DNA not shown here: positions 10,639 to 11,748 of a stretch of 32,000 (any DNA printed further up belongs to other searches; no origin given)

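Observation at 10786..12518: Overlapping wHTH regulator plus nucleotidyltransferase pair (AbiE-like), with an extra wHTH fused to the nucleotidyltransferase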

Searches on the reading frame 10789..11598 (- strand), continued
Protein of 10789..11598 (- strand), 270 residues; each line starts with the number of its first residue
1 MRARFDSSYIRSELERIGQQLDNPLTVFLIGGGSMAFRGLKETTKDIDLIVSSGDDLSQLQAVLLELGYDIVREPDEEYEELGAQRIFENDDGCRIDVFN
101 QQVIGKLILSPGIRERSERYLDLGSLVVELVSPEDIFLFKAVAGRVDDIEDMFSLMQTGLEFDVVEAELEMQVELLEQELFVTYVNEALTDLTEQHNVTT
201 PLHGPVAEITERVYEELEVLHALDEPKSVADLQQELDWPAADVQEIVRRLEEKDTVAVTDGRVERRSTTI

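Call 17: search_solved_structures(query=A1, max_evalue=10, show_alignments=2)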
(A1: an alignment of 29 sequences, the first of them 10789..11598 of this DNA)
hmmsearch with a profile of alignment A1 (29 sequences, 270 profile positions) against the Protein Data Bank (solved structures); distinct sequences matched with E-value up to 10: 11.
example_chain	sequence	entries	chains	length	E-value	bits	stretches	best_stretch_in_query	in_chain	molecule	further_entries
8an4_A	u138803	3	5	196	0.022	17.1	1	10-113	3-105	Bacterial toxin | Nucleotidyl transferase AbiEii/AbiGii toxin family protein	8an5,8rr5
2eth_A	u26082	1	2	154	0.24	13.8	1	192-267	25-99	transcriptional regulator, putative, Mar family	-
8glt_1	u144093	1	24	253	0.27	13.6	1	174-252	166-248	C2-chlorophyll-comp_O32-15_ctermHis, polyalanine model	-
3tgn_A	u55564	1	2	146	0.32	13.4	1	183-261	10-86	Adc operon repressor AdcR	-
26cz_A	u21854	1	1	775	0.32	13.3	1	149-246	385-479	Small ubiquitin-related modifier,RNA-directed DNA polymerase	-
7vlj_A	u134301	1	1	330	0.37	13.1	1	183-260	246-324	Serine protease inhibitor, putative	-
1zae_A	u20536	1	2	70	0.54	12.6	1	178-238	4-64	Early protein GP16.7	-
2hoe_A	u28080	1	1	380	0.97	11.8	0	222-261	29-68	N-acetylglucosamine kinase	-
1wxa_A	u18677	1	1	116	1.1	11.6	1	77-116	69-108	Afadin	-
8blj_A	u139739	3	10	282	1.2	11.5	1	63-102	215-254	Glutamate receptor ionotropic, delta-1,Isoform 2 of Glutamate receptor ionotropic, delta-1 | Glutamate receptor ionotropic, delta-1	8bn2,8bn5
7z2r_A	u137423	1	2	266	1.2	11.4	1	63-102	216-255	Glutamate receptor ionotropic, delta-1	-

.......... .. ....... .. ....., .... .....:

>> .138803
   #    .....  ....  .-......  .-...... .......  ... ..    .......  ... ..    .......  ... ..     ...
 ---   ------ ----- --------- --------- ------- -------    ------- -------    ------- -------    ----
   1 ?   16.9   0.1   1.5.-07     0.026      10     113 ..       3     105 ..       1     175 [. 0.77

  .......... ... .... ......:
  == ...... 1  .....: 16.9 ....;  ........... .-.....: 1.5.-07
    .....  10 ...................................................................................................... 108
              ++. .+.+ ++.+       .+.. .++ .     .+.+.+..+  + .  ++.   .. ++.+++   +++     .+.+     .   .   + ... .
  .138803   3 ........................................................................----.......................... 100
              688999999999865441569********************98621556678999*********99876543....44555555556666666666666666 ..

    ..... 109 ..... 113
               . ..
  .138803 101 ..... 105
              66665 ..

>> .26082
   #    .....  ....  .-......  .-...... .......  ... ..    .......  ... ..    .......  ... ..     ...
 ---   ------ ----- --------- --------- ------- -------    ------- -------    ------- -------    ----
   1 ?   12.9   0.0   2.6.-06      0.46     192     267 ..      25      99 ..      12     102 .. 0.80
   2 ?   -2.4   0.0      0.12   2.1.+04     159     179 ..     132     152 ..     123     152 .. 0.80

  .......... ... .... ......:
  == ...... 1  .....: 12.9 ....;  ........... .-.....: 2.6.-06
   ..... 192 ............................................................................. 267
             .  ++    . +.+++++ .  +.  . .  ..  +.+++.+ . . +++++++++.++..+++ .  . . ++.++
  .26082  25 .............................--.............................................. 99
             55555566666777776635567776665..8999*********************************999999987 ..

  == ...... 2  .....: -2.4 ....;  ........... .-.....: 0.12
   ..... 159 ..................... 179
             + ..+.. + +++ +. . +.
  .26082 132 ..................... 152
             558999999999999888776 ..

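Call 21: predict_structure(alignment_id=A1)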
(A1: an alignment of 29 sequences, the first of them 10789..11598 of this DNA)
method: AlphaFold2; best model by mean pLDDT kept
length: 270 residues; sequences in the alignment: 29
mean_pLDDT: 89.8   pTM: 0.85
mean pLDDT of the five models: 89.8, 89.5, 86.9, 82.3, 82.1
residues with pLDDT >= 90: 204; 70-90: 45; 50-70: 18; < 50: 3
segments of 3 or more residues with pLDDT < 50: none
pLDDT, mean of each block of 10 residues (from residue 1): 88 96 94 93 91 89 94 62 69 90 74 94 96 94 87 94 96 88 94 95 96 93 93 95 95 91 82
secondary structure, 60 per line:
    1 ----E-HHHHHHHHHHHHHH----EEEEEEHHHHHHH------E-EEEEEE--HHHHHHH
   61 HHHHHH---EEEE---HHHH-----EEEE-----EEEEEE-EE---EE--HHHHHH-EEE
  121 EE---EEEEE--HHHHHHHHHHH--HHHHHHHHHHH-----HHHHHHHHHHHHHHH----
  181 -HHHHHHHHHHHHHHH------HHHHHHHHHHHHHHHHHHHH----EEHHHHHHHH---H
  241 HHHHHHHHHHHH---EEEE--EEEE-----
elements in order: H7-20 E25-30 H31-37 E46-51 H54-66 E70-73 H77-80 E86-89 E95-100 H111-116 E118-122 E126-130 H133-143 H146-156 H162-176 H182-196 H203-222 H229-236 H240-252 E256-259 E262-265

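Call 23: find_encoding_contigs(protein=P0007, flank=8000, max_places=3)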
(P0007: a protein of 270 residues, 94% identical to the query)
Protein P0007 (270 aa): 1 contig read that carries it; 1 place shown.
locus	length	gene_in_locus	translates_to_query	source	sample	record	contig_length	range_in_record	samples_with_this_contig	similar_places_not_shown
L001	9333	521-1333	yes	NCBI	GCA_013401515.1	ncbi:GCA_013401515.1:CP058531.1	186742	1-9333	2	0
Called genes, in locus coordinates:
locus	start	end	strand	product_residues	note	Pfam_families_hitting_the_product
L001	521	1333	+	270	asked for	PF19502:DUF6036 (weak)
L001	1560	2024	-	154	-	-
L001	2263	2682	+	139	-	-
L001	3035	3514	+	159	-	PF13404:HTH_AsnC-type, PF13412:HTH_24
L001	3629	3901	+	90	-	PF18545:HalOD1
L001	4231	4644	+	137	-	PF24416:DUF7548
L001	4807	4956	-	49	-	-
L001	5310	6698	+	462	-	PF02417:Chromate_transp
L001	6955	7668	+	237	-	PF10028:DUF2270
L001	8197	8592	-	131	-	PF18545:HalOD1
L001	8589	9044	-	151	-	PF24035:DUF7344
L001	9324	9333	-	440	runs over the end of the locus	PF12801:Fer4_5 (faint)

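Call 24: find_related_loci(query=A1, collection=genome_contigs, flank=8000)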
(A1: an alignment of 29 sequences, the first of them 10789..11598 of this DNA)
Query A1 (270 aa) in genome_contigs; peptide patterns used: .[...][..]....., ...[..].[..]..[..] (x = any residue, [..] = any of these).
431 stretches matched a pattern; 235 encode a relative of the query (tblastn E <= 1e-3); the best 80 are kept; 80 distinct loci.
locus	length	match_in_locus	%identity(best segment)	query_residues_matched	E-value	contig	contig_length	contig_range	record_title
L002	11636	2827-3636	96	1-270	3e-170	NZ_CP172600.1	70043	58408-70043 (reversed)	Haloferax sp. S1W plasmid pHFX5, complete sequence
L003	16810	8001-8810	96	1-270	6e-169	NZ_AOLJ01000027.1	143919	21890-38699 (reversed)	Haloferax gibbonsii ATCC 33959 contig_27, whole genome shotgun sequence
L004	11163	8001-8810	96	1-270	1e-168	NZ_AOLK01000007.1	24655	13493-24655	Haloferax elongans ATCC BAA-1513 contig_7, whole genome shotgun sequence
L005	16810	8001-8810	95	1-270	7e-168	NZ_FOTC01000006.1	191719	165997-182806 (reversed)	Halogranum rubrum strain CGMCC 1.7738, whole genome shotgun sequence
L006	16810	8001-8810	95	1-270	3e-167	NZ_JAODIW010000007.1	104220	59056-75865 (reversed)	Halobium salinum strain YJ-8-S platanus_K_default_7, whole genome shotgun sequence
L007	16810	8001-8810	94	1-270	5e-167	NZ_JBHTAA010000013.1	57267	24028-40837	Haloferax namakaokahaiae strain DSM 29988 GCM70025341_1, whole genome shotgun sequence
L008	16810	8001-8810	95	1-270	7e-167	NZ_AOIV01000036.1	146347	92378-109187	Halogeometricum pallidum JCM 14848 contig_36, whole genome shotgun sequence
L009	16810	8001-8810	94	1-270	8e-167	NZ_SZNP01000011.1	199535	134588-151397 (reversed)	Halorussus salinisoli strain LT46 Scaffold10_1, whole genome shotgun sequence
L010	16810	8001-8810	94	1-270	2e-166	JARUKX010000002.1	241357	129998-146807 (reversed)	Haloarculaceae archaeon H-GB1-1 2, whole genome shotgun sequence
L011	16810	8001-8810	91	1-270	2e-162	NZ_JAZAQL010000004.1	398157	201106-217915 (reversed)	Halorubellus litoreus strain GX26 spades_K_21_77_4, whole genome shotgun sequence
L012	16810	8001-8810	91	1-270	8e-159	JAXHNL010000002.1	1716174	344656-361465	MAG: Halodesulfurarchaeum sp. isolate Salar_de_Ascotan_soil_MAG_ASO85 contig_1254_polypolish, whole genome shotgun seque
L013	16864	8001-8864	84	1-269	1e-151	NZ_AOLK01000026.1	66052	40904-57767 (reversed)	Haloferax elongans ATCC BAA-1513 contig_26, whole genome shotgun sequence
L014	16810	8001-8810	84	1-270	9e-150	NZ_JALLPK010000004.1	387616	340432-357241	Halocatena marina strain DFN5 assembly_4, whole genome shotgun sequence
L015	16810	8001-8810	83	1-270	2e-146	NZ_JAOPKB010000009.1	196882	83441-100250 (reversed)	Natronoglomus mannanivorans strain AArc-m2/3/4 NODE_9, whole genome shotgun sequence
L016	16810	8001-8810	92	1-270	1e-162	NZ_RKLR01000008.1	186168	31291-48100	Haloarcula rubra strain F13 NODE_8_length_186168_cov_13.042749, whole genome shotgun sequence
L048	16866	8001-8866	49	2-251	1e-60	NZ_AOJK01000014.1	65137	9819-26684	Halorubrum californiense DSM 19288 contig_14, whole genome shotgun sequence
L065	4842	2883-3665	34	2-265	6e-41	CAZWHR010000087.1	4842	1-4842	MAG TPA_asm: uncultured archaeon isolate SRP185896_co1_345 genome assembly, contig: NODE_22589_length_4842_cov_5.224984,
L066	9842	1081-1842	34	2-259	1e-40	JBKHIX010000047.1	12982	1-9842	MAG: Thermoplasmata archaeon isolate D3M20_1 NODE_74_length_12982_cov_6.973157, whole genome shotgun sequence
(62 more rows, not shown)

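Call 26: fold_search(model_id=the predicted structure, library=pdb)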
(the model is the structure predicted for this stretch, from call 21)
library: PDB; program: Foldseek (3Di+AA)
matches with E <= 10: 1501; with E <= 0.001: 6
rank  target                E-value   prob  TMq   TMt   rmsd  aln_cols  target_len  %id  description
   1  8an5_B                6.5e-06  1.00  0.42  0.58   8.2       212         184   17  MenAT1 toxin-antitoxin complex (rv0078a-rv0078b) from Mycobacterium tuberculosis H37Rv (released 2023-08-02)
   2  2ewr                  7.1e-05  1.00  0.41  0.66   4.8       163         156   16  Crystal structure of a putative nucleotidyltransferase (tm1012) from Thermotoga maritima at 1.60 A resolution (released 2005-12-06)
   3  8an4_B                1.0e-04  1.00  0.44  0.60   4.5       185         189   20  MenT1 toxin (rv0078a) from Mycobacterium tuberculosis H37Rv (released 2023-08-02)
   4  8an4_A                1.1e-04  1.00  0.44  0.59   4.5       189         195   20  MenT1 toxin (rv0078a) from Mycobacterium tuberculosis H37Rv (released 2023-08-02)
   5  8an5_A                1.4e-04  1.00  0.43  0.57   8.7       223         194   16  MenAT1 toxin-antitoxin complex (rv0078a-rv0078b) from Mycobacterium tuberculosis H37Rv (released 2023-08-02)
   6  2fcl                  2.9e-04  1.00  0.42  0.66   5.2       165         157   16  Crystal structure of a putative nucleotidyltransferase (tm1012) from Thermotoga maritima at 1.35 A resolution (released 2006-03-14)
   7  4hx0                  1.2e-03  1.00  0.38  0.59   7.8       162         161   15  Crystal structure of a putative nucleotidyltransferase (TM1012) from Thermotoga maritima at 1.87 A resolution (released 2013-09-11)
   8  8kg8_4                1.2e-03  0.57  0.20  0.09  19.2       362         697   12  Yeast replisome in state II (released 2023-12-06)
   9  2nrk                  2.5e-02  0.97  0.24  0.36   4.4       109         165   18  Crystal structure of conserved protein GrpB from Enterococcus faecalis (released 2006-12-05)
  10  2pex_B                2.8e-02  1.00  0.20  0.39  12.8       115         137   16  Structure of reduced C22S OhrR from Xanthamonas Campestris (released 2007-12-11)
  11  7ljn_A                3.0e-02  0.44  0.26  0.23  17.4       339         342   12  Structure of the Bradyrhizobium diazoefficiens CD-NTase CdnG in complex with GTP (released 2021-06-02)
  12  4nku_B                4.0e-02  0.96  0.24  0.21   3.6        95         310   17  Structure of Cid1 in complex with its short product ApU (released 2013-12-18)
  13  7clu_A                5.7e-02  0.99  0.17  0.14   6.1        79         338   15  PigF with SAH (released 2021-07-28)
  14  7wdq_A                6.8e-02  0.99  0.17  0.14   6.6        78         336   18  DsyB in complex with SAM (released 2022-06-01)
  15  7clu_B                7.2e-02  0.99  0.18  0.17   5.7        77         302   17  PigF with SAH (released 2021-07-28)
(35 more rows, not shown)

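Call 29: search_protein_representatives(protein=window:10789-11598:-)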
Query: 270 residues. Proteins with E-value up to 0.001 (for the whole library): 765; up to 1e-10: 431; up to 1e-30: 38. The best 150 are listed.
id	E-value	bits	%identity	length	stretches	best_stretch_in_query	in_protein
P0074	2.4e-111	387.8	87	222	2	1-171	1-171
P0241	6.3e-68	245.6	46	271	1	1-265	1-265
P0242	1.6e-64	234.4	75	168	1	104-270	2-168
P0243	4.2e-64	233.0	65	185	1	1-168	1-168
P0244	2.7e-63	230.4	48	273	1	2-269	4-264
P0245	2.3e-62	227.3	47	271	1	1-261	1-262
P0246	1.7e-61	224.4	46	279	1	2-254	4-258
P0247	2.2e-50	188.0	58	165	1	1-165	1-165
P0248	5.8e-48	180.1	76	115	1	1-114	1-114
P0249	1.4e-47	178.9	39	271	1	1-263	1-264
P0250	5.4e-44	167.2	86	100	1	35-131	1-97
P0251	1.0e-41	159.7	39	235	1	39-257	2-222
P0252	1.8e-41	158.9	76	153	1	1-101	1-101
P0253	5.2e-41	157.4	40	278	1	4-251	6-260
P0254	1.3e-40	156.0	51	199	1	2-157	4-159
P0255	1.8e-40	155.6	32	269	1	4-262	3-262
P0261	5.5e-33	131.1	31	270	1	1-260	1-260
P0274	1.2e-31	126.7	33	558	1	5-251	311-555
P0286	4.2e-30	121.6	35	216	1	13-218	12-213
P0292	8.7e-30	120.6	32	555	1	4-258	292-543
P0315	9.7e-28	113.9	35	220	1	12-217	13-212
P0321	2.3e-27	112.6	31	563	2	8-261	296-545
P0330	6.1e-27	111.3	32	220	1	10-217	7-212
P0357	2.1e-24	103.0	32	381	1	12-219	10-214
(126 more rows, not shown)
